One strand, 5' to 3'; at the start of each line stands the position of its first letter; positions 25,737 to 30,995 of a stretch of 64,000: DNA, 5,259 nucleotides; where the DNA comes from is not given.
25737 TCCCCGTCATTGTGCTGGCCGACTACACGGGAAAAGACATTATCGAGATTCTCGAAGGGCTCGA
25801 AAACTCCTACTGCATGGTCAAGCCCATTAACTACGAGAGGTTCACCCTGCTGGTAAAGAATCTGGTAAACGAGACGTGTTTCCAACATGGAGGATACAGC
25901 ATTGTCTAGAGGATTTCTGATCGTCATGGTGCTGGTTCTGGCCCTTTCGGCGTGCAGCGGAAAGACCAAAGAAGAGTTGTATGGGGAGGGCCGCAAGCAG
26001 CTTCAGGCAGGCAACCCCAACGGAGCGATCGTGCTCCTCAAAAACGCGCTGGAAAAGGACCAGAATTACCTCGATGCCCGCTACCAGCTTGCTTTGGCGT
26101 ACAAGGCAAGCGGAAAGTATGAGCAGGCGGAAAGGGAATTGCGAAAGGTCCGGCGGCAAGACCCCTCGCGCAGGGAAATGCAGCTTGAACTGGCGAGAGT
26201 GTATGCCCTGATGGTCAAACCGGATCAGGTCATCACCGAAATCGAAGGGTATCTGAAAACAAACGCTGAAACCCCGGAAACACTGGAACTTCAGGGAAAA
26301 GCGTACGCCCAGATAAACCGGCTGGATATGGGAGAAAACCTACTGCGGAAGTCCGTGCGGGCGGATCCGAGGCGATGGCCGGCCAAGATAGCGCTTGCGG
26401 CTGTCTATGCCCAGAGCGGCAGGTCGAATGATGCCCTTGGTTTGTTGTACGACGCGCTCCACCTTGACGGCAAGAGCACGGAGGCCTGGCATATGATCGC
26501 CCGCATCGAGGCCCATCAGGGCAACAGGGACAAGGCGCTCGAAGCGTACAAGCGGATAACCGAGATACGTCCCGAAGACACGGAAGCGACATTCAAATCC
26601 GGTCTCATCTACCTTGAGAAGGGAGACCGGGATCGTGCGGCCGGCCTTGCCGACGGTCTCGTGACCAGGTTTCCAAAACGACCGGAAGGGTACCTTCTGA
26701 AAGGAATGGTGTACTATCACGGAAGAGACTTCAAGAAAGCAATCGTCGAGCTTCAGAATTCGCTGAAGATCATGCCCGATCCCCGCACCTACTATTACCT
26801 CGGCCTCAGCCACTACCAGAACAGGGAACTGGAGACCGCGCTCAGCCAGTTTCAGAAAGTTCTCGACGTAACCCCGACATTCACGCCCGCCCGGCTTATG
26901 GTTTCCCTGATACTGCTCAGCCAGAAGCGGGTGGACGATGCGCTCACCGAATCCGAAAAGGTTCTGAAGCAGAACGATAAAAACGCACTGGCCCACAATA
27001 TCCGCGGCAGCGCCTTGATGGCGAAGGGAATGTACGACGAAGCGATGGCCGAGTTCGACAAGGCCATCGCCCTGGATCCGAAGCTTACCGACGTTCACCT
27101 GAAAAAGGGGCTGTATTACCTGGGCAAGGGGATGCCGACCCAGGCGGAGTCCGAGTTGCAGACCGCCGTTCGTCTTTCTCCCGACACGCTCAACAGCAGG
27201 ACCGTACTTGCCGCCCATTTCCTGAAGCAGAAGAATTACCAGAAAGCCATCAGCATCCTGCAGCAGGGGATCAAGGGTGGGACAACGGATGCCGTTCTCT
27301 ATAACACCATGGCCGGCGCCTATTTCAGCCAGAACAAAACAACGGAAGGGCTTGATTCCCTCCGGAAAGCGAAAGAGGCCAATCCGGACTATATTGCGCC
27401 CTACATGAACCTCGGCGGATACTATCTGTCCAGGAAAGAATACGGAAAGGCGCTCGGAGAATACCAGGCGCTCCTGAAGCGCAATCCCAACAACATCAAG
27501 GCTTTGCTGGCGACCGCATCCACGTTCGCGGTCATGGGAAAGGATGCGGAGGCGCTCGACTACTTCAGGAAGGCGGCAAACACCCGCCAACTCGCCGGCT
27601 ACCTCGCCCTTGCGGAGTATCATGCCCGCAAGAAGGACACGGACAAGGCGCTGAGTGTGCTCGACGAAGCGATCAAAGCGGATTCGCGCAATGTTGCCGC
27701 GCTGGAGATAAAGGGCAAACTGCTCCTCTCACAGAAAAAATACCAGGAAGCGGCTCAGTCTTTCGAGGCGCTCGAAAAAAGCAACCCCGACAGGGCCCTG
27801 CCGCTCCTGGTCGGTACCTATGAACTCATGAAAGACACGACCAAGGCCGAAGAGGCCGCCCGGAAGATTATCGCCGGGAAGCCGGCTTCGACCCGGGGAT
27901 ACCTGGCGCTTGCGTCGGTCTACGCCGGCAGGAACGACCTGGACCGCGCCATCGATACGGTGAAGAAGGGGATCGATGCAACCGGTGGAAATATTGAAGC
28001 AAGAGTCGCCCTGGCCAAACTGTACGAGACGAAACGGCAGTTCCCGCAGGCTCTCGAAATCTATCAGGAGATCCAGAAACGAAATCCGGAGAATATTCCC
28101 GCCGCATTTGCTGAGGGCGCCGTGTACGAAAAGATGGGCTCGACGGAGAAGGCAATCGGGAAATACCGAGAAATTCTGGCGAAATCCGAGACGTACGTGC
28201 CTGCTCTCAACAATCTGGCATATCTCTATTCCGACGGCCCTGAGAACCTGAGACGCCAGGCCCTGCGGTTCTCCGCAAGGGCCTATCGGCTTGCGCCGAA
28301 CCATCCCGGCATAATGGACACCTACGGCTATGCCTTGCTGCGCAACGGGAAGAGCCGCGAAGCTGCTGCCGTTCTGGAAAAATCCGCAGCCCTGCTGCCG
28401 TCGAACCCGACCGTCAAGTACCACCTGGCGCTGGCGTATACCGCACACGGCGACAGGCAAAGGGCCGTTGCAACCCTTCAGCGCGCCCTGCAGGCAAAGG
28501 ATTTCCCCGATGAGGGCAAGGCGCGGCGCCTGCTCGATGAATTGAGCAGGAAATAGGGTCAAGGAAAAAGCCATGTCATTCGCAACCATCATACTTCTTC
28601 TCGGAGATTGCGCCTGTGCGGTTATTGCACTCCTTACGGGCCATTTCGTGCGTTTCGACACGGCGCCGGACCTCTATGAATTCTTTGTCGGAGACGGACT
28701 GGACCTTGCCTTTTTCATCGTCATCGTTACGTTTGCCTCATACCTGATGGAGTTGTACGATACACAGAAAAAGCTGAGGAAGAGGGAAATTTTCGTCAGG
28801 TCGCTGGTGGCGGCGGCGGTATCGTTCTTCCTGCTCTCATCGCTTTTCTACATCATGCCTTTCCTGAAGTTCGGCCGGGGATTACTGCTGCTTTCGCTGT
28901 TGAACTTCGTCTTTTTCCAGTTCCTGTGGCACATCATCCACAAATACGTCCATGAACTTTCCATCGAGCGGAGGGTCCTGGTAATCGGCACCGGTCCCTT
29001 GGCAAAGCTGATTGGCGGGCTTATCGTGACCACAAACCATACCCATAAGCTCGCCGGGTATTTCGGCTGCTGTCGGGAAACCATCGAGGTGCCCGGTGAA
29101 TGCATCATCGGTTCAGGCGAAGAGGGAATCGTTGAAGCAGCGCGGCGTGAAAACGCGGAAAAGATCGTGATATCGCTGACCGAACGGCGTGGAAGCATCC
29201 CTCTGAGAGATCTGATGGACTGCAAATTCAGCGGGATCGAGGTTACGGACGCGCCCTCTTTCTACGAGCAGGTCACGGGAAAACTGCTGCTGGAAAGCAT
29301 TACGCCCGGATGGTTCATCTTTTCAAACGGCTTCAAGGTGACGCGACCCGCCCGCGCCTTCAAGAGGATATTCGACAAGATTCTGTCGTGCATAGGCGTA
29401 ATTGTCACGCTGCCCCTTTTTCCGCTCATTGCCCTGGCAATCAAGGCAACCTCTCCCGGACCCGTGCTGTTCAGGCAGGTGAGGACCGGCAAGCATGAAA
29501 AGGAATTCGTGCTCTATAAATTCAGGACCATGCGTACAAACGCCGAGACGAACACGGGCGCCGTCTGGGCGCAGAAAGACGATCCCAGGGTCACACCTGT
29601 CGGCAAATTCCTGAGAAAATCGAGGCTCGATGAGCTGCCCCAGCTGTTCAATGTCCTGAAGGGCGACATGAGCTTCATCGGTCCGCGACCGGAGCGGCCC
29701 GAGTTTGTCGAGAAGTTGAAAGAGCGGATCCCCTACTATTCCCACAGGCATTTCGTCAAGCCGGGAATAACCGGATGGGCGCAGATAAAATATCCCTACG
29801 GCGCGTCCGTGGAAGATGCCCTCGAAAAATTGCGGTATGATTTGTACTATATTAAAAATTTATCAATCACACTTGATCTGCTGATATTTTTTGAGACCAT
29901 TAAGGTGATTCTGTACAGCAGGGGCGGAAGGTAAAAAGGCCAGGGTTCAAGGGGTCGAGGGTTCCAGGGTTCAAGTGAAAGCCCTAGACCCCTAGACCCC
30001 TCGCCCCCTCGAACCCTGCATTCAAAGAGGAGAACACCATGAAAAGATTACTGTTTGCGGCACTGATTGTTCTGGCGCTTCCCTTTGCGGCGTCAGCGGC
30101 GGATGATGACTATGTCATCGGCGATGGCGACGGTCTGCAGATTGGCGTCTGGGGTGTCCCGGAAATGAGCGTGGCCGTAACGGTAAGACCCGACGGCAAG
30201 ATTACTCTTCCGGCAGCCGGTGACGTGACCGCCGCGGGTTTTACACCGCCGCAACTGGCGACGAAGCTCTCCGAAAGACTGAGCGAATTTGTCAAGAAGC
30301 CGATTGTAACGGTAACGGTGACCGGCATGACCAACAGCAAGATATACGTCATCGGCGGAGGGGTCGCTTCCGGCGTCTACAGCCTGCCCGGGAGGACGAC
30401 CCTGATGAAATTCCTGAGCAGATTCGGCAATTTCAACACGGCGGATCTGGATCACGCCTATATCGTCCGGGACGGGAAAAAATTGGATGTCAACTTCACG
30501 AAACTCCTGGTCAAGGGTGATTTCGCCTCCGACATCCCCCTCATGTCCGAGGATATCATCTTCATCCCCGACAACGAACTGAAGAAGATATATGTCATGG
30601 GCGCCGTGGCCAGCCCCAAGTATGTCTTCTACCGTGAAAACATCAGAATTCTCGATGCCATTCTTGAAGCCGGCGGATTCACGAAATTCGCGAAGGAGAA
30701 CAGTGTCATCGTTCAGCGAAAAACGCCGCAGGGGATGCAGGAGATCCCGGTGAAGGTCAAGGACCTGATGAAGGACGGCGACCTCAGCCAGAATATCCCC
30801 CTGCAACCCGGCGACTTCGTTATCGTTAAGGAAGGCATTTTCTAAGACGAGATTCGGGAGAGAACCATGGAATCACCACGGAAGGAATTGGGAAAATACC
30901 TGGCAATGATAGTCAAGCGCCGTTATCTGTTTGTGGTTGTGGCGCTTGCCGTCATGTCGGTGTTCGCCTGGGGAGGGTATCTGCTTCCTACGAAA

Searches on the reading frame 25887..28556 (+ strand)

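Call 40: search_protein_families(library=ncbifam, proteins=[window:25887-28556:+], max_evalue=0.00001)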
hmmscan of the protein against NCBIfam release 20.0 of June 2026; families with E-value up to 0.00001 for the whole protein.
window:25887-28556:+ (889 aa): 36 families (the best 25 are shown)
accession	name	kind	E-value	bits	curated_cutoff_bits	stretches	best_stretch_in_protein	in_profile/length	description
TIGR02917.1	PEP_TPR_lipo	equivalog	5.1e-189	630.2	312.2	2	13-669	7-669/899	XrtA/PEP-CTERM system TPR-repeat protein PrsT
NF040959.1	MamA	equivalog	5.2e-75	251.4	200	8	204-332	43-172/204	magnetosome protein MamA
TIGR02521.1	type_IV_pilW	equivalog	3.5e-46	157.6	154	4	302-395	34-127/234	type IV pilus biogenesis/stability protein PilW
NF033758.1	gliding_GltE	equivalog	3.2e-43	148.3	225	2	153-420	75-344/411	adventurous gliding motility TPR repeat lipoprotein GltE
NF052415.1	T3SS_chap_SctY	equivalog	6.3e-43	145.6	70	2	127-224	3-103/106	type III secretion apparatus assembly chaperone SctY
NF008757.0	PRK11788.1-5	equivalog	3.1e-35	122.1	363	2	555-696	165-309/388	lipopolysaccharide assembly protein LapB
NF033920.0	C39_PA2778_fam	equivalog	1.4e-31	109.8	150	1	710-803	163-254/255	PA2778 family cysteine peptidase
NF033762.1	social_mot_Tgl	equivalog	2.2e-30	105.8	225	2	379-561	43-228/252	social motility TPR repeat lipoprotein Tgl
NF047371.1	FlcA_CTERM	equivalog_domain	2.4e-27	95.7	300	1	115-362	302-536/646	periplasmic flagellar collar protein FlcA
TIGR03939.1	PGA_TPR_OMP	equivalog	3.8e-27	94.9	366.65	2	682-839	66-220/800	poly-beta-1,6 N-acetyl-D-glucosamine export porin PgaA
TIGR02552.1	LcrH_SycD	equivalog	5.2e-27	94.2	104.8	0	513-607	28-124/136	SycD/LcrH family type III secretion system chaperone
NF008756.0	PRK11788.1-4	equivalog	1.3e-26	93.5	474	1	435-587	141-300/389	lipopolysaccharide assembly protein LapB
NF047558.1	TPR_END_plus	domain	8.1e-25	86.5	32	0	574-602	4-32/56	TPR end-of-group domain-containing protein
TIGR00540.1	TPR_hemY_coli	hypoth_equivalog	2.3e-24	85.9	142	1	440-563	266-385/385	heme biosynthesis-associated TPR protein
TIGR00990.1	3a0801s09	subfamily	6.4e-24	84.5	757.25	1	361-448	325-413/615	mitochondrial import receptor subunit TOM70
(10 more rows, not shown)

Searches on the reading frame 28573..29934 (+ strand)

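Call 40: search_protein_families(library=ncbifam, proteins=[window:28573-29934:+], max_evalue=0.00001)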
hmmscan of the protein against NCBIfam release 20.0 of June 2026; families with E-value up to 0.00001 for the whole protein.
window:28573-29934:+ (453 aa): 10 families
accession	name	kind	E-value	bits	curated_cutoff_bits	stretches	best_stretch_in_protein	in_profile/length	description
TIGR03013.1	EpsB_2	subfamily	3.4e-160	534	393.35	1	13-453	4-443/443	TIGR03013 family XrtA/PEP-CTERM system glycosyltransferase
TIGR03025.1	EPS_sugtrans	subfamily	2.8e-121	405.9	295.55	1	12-451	3-443/445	exopolysaccharide biosynthesis polyprenyl glycosylphosphotransferase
TIGR03023.1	WcaJ_sugtrans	equivalog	7.9e-94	315.5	410.75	1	12-448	3-448/453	undecaprenyl-phosphate glucose phosphotransferase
TIGR03022.1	WbaP_sugtrans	subfamily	2.6e-59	201.7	403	1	8-451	1-454/456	undecaprenyl-phosphate galactose phosphotransferase WbaP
NF050817.1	PolSacchBiosHfsE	equivalog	1.7e-51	175.4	750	1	259-448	267-461/467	polysaccharide biosynthesis protein HfsE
NF007518.0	PRK10124.1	equivalog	2.6e-50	171.5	684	1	260-443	270-454/464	undecaprenyl-phosphate glucose phosphotransferase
NF041877.1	EPS_EpsZ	equivalog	7.2e-45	153.5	800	1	19-451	27-457/459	exopolysaccharide biosynthesis polyisoprenyl-phosphate hexose-1-phosphate transferase EpsZ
NF052601.1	undeca_RfbP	equivalog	6e-43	146.8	330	1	260-449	41-238/244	undecaprenyl-phosphate galactose phosphotransferase family protein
NF011751.0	PRK15204.1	equivalog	6.8e-35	120.6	907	1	257-451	273-474/476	undecaprenyl-phosphate galactose phosphotransferase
NF045514.1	glycotran_HepC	equivalog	8.7e-23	80.7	140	1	259-373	112-211/220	heterocyst development glycosyltransferase HepC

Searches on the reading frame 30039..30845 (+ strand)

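Call 40: search_protein_families(library=ncbifam, proteins=[window:30039-30845:+], max_evalue=0.00001)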
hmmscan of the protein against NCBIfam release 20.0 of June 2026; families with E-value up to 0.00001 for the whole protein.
window:30039-30845:+ (268 aa): 4 families
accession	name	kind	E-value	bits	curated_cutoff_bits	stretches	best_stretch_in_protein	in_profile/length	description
TIGR03027.2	pepcterm_export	equivalog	3.3e-72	241.7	180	2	24-178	2-166/169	XrtA/PEP-CTERM system exopolysaccharide export protein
NF011658.0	PRK15078.1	subfamily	8.6e-32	110.3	333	2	23-195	83-268/380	polysaccharide export protein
NF041843.1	EpsY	equivalog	5e-31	107.6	320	2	19-145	47-174/211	exopolysaccharide export protein EpsY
TIGR03028.1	EpsE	equivalog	8.3e-24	84.2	262.65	1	24-249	1-231/239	polysaccharide export protein EpsE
